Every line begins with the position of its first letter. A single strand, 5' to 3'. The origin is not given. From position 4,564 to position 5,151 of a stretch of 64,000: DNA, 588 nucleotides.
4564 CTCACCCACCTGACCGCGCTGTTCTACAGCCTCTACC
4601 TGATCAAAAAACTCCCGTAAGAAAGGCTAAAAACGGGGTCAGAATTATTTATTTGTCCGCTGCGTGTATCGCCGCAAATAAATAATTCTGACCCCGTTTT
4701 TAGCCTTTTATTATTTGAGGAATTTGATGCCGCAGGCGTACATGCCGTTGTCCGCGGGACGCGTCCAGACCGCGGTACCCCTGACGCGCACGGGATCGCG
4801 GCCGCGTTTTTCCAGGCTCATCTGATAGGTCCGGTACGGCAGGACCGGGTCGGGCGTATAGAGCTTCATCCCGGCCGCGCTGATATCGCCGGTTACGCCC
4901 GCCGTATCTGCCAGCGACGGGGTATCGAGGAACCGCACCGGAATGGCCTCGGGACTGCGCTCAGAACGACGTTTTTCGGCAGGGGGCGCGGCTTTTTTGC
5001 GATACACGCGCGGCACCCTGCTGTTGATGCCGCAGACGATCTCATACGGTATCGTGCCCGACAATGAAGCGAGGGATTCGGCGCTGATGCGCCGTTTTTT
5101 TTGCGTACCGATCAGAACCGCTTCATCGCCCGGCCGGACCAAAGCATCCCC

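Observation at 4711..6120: Alanine racemase with a C-terminal PilZ domain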

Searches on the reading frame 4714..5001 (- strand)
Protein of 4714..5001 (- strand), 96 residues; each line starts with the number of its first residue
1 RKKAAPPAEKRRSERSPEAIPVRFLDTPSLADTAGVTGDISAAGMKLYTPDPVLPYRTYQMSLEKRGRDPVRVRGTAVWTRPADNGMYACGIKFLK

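Call 3: search_protein_families(library=pfam, proteins=[window:4714-5001:-], max_evalue=10)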
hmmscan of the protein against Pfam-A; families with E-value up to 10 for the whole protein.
window:4714-5001:- (96 aa): 2 families
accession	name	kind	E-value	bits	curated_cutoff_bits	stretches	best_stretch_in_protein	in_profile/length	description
PF07238.19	PilZ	-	9.1e-11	42.4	22.5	1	9-95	1-86/102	PilZ domain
PF11442.13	DUF2826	-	0.17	12.2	21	1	70-95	124-149/158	Protein of unknown function (DUF2826)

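Call 4: search_protein_families(library=ncbifam, proteins=[window:4714-5001:-], max_evalue=10)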
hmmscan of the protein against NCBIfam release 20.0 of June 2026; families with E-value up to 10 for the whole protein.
window:4714-5001:- (96 aa): 1 family
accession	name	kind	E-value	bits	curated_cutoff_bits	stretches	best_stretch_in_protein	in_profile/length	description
TIGR02266.1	gmx_TIGR02266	paralog_domain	0.00017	21.7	68.7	1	30-95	14-81/96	TIGR02266 family protein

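Call 12: find_homologous_proteins(query=A2, max_evalue=0.001)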
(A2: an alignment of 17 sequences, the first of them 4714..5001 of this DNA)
Query A2 (17 sequences) (96 aa, profile of the alignment): 11 proteins with E <= 0.001 among 1916 candidates.
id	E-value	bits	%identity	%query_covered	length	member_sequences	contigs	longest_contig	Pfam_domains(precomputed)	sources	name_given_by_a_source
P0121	4.6e-7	47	25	94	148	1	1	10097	PF07238.20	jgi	jgi:hypothetical protein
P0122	1.9e-6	45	25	84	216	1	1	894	PF07238.20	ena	-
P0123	3.2e-5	41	20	85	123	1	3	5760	PF07238.20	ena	-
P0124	1.7e-4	39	24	52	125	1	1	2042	PF07238.20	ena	-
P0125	4.9e-4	38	41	18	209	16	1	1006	PF07238.20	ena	-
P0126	5.0e-4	38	28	92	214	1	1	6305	PF07238.20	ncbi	-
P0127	5.3e-4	37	29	91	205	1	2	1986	PF07238.20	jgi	jgi:hypothetical protein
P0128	5.6e-4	37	38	30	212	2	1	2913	PF07238.20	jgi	-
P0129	7.9e-4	37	39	43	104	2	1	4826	PF07238.20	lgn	-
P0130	8.4e-4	37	29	58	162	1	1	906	PF07238.20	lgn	-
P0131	8.8e-4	37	33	50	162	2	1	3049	PF07238.20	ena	-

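Call 18: search_protein_representatives(alignment_id=A2)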
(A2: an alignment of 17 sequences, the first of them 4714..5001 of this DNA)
Query: 17 sequences, 114 profile positions. Proteins with E-value up to 0.001 (for the whole library): 7761; up to 1e-10: 402; up to 1e-30: 5. The best 150 are listed.
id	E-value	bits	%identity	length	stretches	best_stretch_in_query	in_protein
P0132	3.0e-34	133.3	-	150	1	13-110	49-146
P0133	3.3e-34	133.2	-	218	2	13-108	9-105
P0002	3.7e-34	133.0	-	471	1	11-106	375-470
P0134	3.1e-32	126.8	-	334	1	12-110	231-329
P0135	5.5e-32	126.0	-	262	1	13-109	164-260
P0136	1.4e-25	105.3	-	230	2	9-109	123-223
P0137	1.1e-24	102.5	-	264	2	15-109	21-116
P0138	1.6e-24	102.0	-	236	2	11-109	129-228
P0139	1.6e-24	102.0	-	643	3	12-105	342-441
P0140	6.6e-24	100.0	-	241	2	14-108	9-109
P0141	6.5e-23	96.8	-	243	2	10-106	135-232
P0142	7.1e-23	96.7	-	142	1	11-107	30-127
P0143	1.8e-22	95.3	-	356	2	16-109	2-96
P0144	8.2e-22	93.2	-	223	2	15-108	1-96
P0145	2.1e-21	91.9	-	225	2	8-108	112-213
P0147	4.5e-21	90.8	-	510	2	15-111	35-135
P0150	3.3e-20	88.0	-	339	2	16-109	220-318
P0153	6.4e-20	87.1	-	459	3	7-111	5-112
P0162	2.0e-19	85.5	-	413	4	13-108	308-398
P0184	1.1e-17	80.0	-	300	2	13-104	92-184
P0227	1.7e-15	72.9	-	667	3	13-84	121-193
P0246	4.9e-15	71.4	-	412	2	12-107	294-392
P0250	6.3e-15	71.0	-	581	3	11-105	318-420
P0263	1.2e-14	70.2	-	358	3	12-109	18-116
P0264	1.3e-14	70.1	-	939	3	5-92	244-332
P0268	1.9e-14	69.5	-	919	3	8-77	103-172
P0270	2.5e-14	69.1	-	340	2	16-103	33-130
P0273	2.8e-14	69.0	-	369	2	9-107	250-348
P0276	3.0e-14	68.9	-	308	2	11-104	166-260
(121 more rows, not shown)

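Call 19: search_protein_families(library=pfam, proteins=[P0132, P0133, P0134, P0135, P0139, P0150, P0246, P0273, P0276, P0147], max_evalue=0.001)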
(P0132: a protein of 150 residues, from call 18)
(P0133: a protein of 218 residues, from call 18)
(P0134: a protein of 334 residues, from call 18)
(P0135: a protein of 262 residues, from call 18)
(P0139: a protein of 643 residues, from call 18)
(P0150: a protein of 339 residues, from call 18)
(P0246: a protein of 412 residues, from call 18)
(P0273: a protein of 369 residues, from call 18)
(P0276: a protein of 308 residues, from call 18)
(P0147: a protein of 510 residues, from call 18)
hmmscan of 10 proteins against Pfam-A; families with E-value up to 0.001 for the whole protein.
P0132 (150 aa): 2 families
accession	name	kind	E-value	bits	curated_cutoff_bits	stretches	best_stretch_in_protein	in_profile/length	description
PF07238.19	PilZ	-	6.8e-09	36.4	22.5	1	53-140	1-86/102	PilZ domain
PF00842.27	Ala_racemase_C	-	2.7e-07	30.7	25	1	1-39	90-127/127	Alanine racemase, C-terminal domain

P0133 (218 aa): 1 family
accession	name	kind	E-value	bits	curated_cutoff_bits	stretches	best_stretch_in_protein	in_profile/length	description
PF07238.19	PilZ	-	1.5e-25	89.9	22.5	2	117-209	1-91/102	PilZ domain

P0134 (334 aa): 3 families
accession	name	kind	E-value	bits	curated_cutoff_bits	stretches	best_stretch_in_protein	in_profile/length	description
PF00842.27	Ala_racemase_C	-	2.5e-49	166.5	25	1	102-228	1-127/127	Alanine racemase, C-terminal domain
PF01168.26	Ala_racemase_N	-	6.5e-22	78.8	24.1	1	7-91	136-220/220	Alanine racemase, N-terminal domain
PF07238.19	PilZ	-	3.1e-11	43.9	22.5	1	237-328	2-91/102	PilZ domain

P0135 (262 aa): 2 families
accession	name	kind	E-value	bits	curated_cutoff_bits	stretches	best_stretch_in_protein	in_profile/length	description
PF00842.27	Ala_racemase_C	-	1.3e-48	164.2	25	1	24-150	1-127/127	Alanine racemase, C-terminal domain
PF07238.19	PilZ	-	3.3e-08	34.2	22.5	1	170-252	3-84/102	PilZ domain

P0139 (643 aa): 1 family
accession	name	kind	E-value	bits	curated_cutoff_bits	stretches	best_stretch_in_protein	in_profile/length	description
PF07238.19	PilZ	-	2e-47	160.2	22.5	3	347-455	1-100/102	PilZ domain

P0150 (339 aa): 2 families
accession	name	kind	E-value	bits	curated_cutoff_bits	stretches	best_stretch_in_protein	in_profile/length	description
PF07238.19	PilZ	-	1.2e-32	112.7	22.5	2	104-212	1-101/102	PilZ domain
PF12945.12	PilZNR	-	3e-12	46.9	23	1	19-95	2-83/85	Flagellar protein YcgR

P0246 (412 aa): 1 family
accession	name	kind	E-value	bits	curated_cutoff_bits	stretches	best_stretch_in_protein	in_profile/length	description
PF07238.19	PilZ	-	5.2e-25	88.2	22.5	2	299-399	1-97/102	PilZ domain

P0273 (369 aa): 2 families
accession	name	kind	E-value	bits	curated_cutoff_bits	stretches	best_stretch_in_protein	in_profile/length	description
PF07238.19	PilZ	-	4.8e-24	85.1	22.5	2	259-359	2-101/102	PilZ domain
PF00072.30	Response_reg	-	3.1e-19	69.6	30.2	1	1-111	4-110/111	Response regulator receiver domain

P0276 (308 aa): 1 family
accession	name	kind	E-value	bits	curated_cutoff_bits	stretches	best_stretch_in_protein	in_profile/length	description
PF07238.19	PilZ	-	6.2e-25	87.9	22.5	2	173-273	2-100/102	PilZ domain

P0147 (510 aa): 2 families
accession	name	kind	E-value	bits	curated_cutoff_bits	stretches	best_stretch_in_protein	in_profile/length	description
PF21926.2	FeeM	-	8.6e-32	110.5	27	1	275-442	1-158/158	N-acyl amino acid synthase FeeM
PF07238.19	PilZ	-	3e-24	85.7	22.5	2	145-238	1-92/102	PilZ domain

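Call 22: search_solved_structures(query=A2, max_evalue=0.01, show_alignments=3)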
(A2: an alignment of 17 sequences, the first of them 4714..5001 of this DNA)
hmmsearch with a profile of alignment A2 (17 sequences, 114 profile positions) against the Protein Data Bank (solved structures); distinct sequences matched with E-value up to 0.01: 1.
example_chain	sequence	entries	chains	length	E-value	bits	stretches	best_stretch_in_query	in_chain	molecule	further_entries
4i86_A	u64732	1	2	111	0.007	19.3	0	16-54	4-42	Cellulose synthase 1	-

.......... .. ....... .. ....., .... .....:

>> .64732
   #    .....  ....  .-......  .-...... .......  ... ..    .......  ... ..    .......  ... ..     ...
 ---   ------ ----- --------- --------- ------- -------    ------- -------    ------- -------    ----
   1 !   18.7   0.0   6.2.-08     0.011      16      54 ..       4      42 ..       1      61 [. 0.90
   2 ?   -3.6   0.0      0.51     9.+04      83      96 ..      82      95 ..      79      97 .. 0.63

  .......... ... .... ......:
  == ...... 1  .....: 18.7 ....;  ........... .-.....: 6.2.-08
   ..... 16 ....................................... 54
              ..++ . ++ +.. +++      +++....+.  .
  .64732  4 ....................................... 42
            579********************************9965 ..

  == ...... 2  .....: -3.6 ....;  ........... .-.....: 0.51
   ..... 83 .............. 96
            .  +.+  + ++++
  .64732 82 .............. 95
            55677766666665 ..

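Call 28: predict_structure(alignment_id=A2)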
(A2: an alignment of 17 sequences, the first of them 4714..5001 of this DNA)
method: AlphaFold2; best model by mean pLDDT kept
length: 96 residues; sequences in the alignment: 17
mean_pLDDT: 87.9   pTM: 0.74
mean pLDDT of the five models: 87.9, 86.4, 86.0, 86.0, 83.9
residues with pLDDT >= 90: 66; 70-90: 20; 50-70: 9; < 50: 1
segments of 3 or more residues with pLDDT < 50: none
pLDDT, mean of each block of 10 residues (from residue 1): 58 85 89 89 94 93 93 95 92 92
secondary structure, 60 per line:
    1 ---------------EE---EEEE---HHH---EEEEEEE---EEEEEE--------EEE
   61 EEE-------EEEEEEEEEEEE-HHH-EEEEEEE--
elements in order: E21-24 E34-40 E44-49 E58-63 E71-82 E88-94

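Call 32: fold_search(model_id=the predicted structure, library=pdb)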
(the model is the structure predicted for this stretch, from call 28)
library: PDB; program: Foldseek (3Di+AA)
matches with E <= 10: 830; with E <= 0.001: 19
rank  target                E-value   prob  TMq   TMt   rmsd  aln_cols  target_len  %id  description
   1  4p00_A                2.5e-05  1.00  0.71  0.11   2.9        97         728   20  Bacterial Cellulose Synthase in complex with cyclic-di-GMP and UDP (released 2014-04-09)
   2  4xrn_D                2.8e-05  1.00  0.73  0.67   3.2        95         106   18  Pilz domain with c-di-gmp of a protein from Pseudomonas aeruginosa (released 2016-02-03)
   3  5ej1_A                4.7e-05  1.00  0.73  0.11   2.6        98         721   15  Pre-translocation state of bacterial cellulose synthase (released 2016-03-30)
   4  4hg6_A                1.2e-04  1.00  0.69  0.10   2.7        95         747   19  Structure of a cellulose synthase - cellulose translocation intermediate (released 2012-12-19)
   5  5vx6_B                1.5e-04  1.00  0.71  0.35   2.8        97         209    9  Structure of Bacillus subtilis Inhibitor of motility (MotI/DgrA) (released 2017-11-22)
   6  5vx6_A                2.2e-04  1.00  0.75  0.37   2.7        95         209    9  Structure of Bacillus subtilis Inhibitor of motility (MotI/DgrA) (released 2017-11-22)
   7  4rt0_C                2.3e-04  1.00  0.67  0.61   3.3        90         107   18  Structure of the Alg44 PilZ domain from Pseudomonas aeruginosa PAO1 in complex with c-di-GMP (released 2015-04-08)
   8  4xrn_C                3.9e-04  1.00  0.71  0.64   3.0        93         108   17  Pilz domain with c-di-gmp of a protein from Pseudomonas aeruginosa (released 2016-02-03)
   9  8u0i                  4.3e-04  1.00  0.72  0.80   2.5        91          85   19  Crystal structure of PA0012 complexed with cyclic-di-GMP from Pseudomonas aeruginosa (released 2024-09-04)
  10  4rt0_B                4.6e-04  1.00  0.67  0.61   3.3        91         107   18  Structure of the Alg44 PilZ domain from Pseudomonas aeruginosa PAO1 in complex with c-di-GMP (released 2015-04-08)
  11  3kyf                  4.8e-04  1.00  0.70  0.32   3.5       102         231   18  Crystal structure of P4397 complexed with c-di-GMP (released 2010-04-14)
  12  4rt0_A                4.8e-04  1.00  0.68  0.61   3.4        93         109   17  Structure of the Alg44 PilZ domain from Pseudomonas aeruginosa PAO1 in complex with c-di-GMP (released 2015-04-08)
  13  4rt1_B                5.4e-04  1.00  0.68  0.61   2.9        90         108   19  Structure of the Alg44 PilZ domain (R95A mutant) from Pseudomonas aeruginosa PAO1 in complex with c-di-GMP (released 2015-04-08)
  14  4xrn_B                5.7e-04  1.00  0.68  0.64   2.9        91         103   16  Pilz domain with c-di-gmp of a protein from Pseudomonas aeruginosa (released 2016-02-03)
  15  5y4r_D                6.8e-04  1.00  0.71  0.59   2.2        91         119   18  Structure of a methyltransferase complex (released 2017-11-29)
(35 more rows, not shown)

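Call 68: search_protein_families(library=pfam, proteins=[P0227, P0264, P0268, P0250, P0153, P0162, P0143, P0263, P0270, P0184], max_evalue=0.00001)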
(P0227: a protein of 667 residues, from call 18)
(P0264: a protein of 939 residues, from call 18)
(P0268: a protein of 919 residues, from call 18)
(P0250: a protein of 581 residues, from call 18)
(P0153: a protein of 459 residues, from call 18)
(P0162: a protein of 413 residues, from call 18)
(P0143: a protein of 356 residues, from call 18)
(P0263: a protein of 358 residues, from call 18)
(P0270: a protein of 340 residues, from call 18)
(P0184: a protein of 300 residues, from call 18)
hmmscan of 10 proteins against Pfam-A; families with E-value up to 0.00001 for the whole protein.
P0227 (667 aa): 1 family
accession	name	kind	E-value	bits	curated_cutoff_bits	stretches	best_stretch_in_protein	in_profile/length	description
PF07238.19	PilZ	-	6.4e-39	132.8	22.5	3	125-230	1-101/102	PilZ domain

P0264 (939 aa): 2 families
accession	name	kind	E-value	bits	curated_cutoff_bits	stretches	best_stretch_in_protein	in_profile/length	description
PF00012.26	HSP70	-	1.3e-49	169.4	20.6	1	486-915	57-491/599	Hsp70 protein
PF07238.19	PilZ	-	1e-43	148.2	22.5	3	256-363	1-101/102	PilZ domain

P0268 (919 aa): 1 family
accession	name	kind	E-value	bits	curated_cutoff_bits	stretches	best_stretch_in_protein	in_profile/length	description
PF07238.19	PilZ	-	3.4e-44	149.8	22.5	3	338-444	1-100/102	PilZ domain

P0250 (581 aa): 1 family
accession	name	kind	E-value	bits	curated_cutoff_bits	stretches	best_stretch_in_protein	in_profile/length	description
PF07238.19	PilZ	-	2.1e-39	134.4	22.5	3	460-567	2-100/102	PilZ domain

P0153 (459 aa): 1 family
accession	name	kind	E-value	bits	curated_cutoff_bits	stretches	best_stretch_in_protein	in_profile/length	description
PF07238.19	PilZ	-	1e-27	96.9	22.5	2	290-379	3-91/102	PilZ domain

P0162 (413 aa): 1 family
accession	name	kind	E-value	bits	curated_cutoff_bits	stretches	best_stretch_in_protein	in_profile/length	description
PF07238.19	PilZ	-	5.9e-51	171.5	22.5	4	108-190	2-87/102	PilZ domain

P0143 (356 aa): 1 family
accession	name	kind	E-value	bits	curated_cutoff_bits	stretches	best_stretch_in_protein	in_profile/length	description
PF07238.19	PilZ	-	3.5e-30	104.8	22.5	2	3-104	1-100/102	PilZ domain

P0263 (358 aa): 1 family
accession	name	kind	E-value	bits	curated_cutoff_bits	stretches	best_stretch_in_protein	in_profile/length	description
PF07238.19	PilZ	-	1.7e-30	105.8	22.5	3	258-356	3-96/102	PilZ domain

P0270 (340 aa): 1 family
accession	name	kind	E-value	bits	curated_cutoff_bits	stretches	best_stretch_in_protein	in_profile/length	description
PF07238.19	PilZ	-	5e-24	85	22.5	2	34-143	1-99/102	PilZ domain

P0184 (300 aa): 1 family
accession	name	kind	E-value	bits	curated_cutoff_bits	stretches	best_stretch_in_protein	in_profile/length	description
PF07238.19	PilZ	-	1.9e-17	63.9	22.5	2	202-280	1-79/102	PilZ domain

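Call 74: find_related_loci(query=A4, collection=metagenome_contigs, flank=2500)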
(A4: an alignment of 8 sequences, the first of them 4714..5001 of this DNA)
Query A4 (96 aa) in metagenome_contigs; peptide patterns used: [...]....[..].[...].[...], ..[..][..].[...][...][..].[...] (x = any residue, [..] = any of these).
94 stretches matched a pattern; 4 encode a relative of the query (tblastn E <= 1e-3); 4 distinct loci.
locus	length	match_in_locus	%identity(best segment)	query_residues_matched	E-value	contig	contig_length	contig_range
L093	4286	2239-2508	59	5-94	1e-31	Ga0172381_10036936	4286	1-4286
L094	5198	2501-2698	33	35-95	1e-7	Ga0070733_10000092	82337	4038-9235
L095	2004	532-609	48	70-96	2e-5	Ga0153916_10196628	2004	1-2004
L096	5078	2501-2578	48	70-96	2e-5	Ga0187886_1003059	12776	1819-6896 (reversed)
